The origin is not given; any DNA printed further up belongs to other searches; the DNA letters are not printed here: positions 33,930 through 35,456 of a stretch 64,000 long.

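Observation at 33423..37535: Tandem paralogous seven-CxxCH cytochrome c-TPR fusion lipoproteins of unknown function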

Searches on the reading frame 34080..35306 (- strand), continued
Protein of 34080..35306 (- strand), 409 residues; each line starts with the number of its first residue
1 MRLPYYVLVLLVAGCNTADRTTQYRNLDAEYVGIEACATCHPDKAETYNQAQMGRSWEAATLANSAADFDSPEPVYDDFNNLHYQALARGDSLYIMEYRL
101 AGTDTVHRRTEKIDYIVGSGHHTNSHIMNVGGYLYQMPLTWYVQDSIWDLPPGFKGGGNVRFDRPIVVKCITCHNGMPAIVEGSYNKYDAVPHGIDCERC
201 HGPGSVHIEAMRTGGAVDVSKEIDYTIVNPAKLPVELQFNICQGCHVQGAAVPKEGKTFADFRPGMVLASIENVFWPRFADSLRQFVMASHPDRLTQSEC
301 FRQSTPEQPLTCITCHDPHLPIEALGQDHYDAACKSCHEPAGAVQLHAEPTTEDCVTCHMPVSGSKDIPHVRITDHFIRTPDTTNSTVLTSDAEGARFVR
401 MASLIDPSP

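Call 60: search_solved_structures(query=A4, max_evalue=1, show_alignments=3)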
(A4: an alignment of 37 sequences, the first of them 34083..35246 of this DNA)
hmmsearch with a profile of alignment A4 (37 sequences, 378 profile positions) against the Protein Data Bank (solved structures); distinct sequences matched with E-value up to 1: 15.
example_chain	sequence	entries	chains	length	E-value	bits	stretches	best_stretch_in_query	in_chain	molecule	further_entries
6i5b_A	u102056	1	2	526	8.7e-15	57.6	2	159-355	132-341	Uncharacterized protein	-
6r2q_A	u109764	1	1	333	3.3e-12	49.1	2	154-330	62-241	Cystathionine beta-synthase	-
6qvm_A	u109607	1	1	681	5e-07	32.1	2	171-210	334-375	Multiheme cytochrome cf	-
3ubr_A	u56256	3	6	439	6e-07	31.8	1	179-353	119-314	Cytochrome c-552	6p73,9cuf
2rf7_A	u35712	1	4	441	0.00081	21.5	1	223-338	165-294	Cytochrome c-552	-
1gu6_A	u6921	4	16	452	0.00093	21.3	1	223-338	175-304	CYTOCHROME C552 | Cytochrome c-552 | Cytochrome c nitrite reductase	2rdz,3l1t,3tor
4rkm_A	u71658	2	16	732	0.00094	21.3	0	15-45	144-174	MccA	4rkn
4wjy_A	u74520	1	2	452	0.00094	21.3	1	223-338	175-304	Cytochrome c-552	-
1bvb_A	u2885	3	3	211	0.0014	20.7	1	157-236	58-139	CYTOCHROME C-554 | CYTOCHROME C554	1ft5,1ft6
5ze8_A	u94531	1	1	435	0.0078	18.3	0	319-357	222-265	cytochrome c552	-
2j7a_C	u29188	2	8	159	0.077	15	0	321-363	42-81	CYTOCHROME C QUINOL DEHYDROGENASE NRFH | NAPC/NIRT CYTOCHROME C FAMILY PROTEIN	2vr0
7tfs_A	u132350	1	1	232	0.094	14.7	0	338-362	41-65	Cytochrome c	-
28zu_F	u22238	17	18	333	0.18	13.8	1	287-335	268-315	Eukaryotic translation initiation factor 2 subunit 2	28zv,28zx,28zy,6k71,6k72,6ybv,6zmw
3h34_A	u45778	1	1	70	0.23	13.4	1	307-352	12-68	Cytochrome c7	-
6xkx_p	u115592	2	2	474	0.85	11.6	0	313-331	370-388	Cbb3-type cytochrome c oxidase subunit CcoP,Cytochrome c-type cyt cy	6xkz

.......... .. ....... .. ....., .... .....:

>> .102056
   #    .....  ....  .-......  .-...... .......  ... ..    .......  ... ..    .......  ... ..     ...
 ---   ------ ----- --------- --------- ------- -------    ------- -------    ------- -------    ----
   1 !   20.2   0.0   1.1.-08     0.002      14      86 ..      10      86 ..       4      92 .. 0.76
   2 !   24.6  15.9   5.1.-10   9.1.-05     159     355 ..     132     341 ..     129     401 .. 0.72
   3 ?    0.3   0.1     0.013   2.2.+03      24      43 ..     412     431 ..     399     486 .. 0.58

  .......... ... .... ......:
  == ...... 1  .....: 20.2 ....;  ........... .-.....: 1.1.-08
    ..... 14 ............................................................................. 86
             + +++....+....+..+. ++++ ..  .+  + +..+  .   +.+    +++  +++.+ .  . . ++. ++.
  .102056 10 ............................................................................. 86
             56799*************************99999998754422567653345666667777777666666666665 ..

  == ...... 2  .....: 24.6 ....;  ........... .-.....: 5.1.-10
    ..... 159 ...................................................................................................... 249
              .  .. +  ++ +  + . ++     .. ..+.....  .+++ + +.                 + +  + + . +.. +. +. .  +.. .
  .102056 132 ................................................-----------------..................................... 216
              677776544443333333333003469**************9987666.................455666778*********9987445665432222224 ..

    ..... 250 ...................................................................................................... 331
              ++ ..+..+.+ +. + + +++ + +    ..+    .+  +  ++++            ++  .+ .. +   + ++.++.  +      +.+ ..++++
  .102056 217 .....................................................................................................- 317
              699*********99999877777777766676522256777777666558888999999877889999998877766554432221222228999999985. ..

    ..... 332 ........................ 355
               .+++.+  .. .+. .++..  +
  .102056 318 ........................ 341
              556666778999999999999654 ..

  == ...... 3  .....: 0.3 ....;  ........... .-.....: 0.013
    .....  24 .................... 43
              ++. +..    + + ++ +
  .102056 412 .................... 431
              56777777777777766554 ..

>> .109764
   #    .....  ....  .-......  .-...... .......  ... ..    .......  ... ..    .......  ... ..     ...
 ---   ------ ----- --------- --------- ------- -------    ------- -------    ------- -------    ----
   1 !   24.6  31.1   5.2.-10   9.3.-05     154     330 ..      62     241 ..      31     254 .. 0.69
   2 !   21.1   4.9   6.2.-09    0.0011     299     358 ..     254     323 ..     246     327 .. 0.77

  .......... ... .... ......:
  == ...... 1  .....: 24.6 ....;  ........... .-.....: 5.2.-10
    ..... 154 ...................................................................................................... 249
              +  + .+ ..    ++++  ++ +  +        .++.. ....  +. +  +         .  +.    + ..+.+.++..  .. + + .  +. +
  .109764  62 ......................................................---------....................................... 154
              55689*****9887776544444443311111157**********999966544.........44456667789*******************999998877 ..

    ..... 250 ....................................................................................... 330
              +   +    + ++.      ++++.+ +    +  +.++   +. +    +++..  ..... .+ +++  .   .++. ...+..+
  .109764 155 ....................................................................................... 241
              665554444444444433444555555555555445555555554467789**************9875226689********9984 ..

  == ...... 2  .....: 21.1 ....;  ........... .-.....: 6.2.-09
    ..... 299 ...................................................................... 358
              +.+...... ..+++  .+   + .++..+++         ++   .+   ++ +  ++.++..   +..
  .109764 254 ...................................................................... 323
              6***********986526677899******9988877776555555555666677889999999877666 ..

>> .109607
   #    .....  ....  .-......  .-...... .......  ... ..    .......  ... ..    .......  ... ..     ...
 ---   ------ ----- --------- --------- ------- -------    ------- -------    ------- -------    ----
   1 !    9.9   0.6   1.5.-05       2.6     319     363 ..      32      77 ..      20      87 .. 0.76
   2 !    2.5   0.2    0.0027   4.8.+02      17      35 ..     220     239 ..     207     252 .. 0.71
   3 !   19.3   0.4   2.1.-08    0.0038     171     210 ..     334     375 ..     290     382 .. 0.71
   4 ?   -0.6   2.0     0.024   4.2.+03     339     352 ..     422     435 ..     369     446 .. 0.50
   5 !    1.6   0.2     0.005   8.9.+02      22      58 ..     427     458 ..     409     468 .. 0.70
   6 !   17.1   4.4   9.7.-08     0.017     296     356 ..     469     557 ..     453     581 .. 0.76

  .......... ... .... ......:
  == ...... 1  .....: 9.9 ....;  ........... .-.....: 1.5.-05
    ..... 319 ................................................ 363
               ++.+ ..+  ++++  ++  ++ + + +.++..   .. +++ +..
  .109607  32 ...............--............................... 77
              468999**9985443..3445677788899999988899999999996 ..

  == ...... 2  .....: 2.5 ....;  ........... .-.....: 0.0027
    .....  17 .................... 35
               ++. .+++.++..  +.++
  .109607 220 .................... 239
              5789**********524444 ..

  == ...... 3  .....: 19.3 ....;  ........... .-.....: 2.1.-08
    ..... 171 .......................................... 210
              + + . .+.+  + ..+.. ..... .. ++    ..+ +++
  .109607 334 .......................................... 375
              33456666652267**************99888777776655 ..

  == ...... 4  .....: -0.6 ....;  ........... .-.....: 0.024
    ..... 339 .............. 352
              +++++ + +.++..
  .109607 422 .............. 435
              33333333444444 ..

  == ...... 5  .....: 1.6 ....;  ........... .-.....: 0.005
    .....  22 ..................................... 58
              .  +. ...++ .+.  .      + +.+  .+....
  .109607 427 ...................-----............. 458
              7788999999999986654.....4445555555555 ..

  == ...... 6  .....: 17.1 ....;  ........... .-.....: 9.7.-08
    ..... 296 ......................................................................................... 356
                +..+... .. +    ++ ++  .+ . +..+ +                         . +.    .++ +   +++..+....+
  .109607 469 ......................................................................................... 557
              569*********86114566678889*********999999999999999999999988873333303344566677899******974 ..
